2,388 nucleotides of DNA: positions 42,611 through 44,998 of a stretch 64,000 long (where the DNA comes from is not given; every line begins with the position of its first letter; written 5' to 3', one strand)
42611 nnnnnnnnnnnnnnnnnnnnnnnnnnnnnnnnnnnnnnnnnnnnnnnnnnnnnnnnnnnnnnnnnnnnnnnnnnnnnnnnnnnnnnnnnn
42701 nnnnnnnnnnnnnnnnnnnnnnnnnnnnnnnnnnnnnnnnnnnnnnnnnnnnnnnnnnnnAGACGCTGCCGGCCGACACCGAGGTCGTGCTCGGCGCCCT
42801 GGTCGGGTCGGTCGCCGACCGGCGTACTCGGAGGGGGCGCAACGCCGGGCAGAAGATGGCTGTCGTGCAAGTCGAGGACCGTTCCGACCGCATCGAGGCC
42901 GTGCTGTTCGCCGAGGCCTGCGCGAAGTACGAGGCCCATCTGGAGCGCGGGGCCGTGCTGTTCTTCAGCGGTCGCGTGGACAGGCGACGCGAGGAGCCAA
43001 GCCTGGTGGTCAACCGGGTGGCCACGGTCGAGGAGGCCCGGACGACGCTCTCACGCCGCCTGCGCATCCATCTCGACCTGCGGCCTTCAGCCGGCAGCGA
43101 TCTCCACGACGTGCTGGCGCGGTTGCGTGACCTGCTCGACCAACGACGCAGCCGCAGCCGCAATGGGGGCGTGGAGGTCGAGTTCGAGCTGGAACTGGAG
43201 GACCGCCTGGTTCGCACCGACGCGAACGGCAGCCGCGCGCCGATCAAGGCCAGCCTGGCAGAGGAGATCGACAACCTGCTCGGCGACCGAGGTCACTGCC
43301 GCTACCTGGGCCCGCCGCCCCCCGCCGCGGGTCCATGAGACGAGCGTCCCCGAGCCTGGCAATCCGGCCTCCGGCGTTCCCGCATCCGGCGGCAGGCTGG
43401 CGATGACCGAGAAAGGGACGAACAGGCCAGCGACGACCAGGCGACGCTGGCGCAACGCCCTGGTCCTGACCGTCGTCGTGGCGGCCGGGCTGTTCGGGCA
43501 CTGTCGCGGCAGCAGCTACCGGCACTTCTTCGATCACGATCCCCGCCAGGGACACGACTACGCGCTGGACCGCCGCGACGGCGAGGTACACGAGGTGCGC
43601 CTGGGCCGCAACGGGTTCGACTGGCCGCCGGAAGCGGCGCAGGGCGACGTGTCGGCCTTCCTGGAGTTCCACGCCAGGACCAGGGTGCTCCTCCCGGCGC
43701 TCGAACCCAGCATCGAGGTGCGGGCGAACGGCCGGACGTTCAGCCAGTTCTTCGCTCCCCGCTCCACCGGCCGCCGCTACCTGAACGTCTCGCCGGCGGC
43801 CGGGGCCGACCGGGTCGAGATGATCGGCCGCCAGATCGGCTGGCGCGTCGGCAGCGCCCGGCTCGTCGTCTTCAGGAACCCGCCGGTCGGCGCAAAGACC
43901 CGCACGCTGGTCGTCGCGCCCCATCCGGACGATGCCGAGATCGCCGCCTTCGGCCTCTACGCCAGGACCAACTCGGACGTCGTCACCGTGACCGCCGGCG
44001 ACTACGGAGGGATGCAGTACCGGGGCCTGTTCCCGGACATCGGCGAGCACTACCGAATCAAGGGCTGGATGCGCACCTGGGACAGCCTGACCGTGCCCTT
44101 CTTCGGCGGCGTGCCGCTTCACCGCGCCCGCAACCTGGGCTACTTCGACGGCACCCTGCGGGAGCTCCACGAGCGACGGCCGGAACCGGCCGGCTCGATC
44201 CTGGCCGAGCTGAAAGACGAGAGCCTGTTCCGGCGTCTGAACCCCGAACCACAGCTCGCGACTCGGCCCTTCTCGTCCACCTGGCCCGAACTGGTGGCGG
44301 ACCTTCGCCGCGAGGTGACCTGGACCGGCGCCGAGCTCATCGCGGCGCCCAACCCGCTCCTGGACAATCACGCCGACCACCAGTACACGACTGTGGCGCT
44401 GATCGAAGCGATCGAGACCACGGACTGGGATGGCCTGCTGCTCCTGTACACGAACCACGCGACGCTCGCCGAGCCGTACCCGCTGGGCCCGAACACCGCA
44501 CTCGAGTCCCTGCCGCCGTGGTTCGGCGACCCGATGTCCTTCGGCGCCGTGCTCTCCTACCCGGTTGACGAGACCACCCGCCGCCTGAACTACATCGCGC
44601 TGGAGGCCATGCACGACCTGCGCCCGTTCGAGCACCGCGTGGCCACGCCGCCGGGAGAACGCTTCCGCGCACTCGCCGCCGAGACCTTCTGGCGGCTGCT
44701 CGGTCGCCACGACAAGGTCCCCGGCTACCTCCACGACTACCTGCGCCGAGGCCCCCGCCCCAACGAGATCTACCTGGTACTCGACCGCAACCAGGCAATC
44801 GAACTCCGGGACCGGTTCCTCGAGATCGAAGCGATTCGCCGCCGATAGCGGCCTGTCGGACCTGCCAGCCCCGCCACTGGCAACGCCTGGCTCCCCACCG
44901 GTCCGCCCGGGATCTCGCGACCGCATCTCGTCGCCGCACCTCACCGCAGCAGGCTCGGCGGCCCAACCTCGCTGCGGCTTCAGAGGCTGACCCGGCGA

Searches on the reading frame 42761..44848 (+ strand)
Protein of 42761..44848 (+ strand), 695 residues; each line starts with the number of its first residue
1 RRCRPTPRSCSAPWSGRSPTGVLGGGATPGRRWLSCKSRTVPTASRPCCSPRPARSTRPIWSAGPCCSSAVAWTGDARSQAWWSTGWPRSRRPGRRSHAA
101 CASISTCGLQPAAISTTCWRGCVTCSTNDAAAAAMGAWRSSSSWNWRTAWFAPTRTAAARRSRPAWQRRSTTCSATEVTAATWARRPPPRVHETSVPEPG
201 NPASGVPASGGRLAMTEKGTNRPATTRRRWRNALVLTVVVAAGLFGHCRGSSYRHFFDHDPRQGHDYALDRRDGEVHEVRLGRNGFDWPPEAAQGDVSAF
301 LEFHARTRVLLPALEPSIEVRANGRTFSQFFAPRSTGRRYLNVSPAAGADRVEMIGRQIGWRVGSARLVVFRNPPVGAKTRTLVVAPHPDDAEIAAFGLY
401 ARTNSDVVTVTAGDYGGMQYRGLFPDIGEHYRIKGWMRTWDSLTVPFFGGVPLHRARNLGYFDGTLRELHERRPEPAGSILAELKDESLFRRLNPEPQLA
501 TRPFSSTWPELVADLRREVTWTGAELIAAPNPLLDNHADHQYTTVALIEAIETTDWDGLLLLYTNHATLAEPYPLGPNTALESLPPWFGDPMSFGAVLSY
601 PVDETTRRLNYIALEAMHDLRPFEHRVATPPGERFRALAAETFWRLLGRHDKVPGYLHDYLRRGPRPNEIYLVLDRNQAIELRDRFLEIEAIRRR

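Call 83: search_protein_families(library=pfam, proteins=[window:42761-44848:+], max_evalue=0.0001)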
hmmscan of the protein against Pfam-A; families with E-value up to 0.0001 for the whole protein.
window:42761-44848:+ (695 aa): 1 family
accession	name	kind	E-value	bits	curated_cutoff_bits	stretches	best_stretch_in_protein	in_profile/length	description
PF02585.22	PIG-L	-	6.1e-07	30.4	28.2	1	383-550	1-128/129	GlcNAc-PI de-N-acetylase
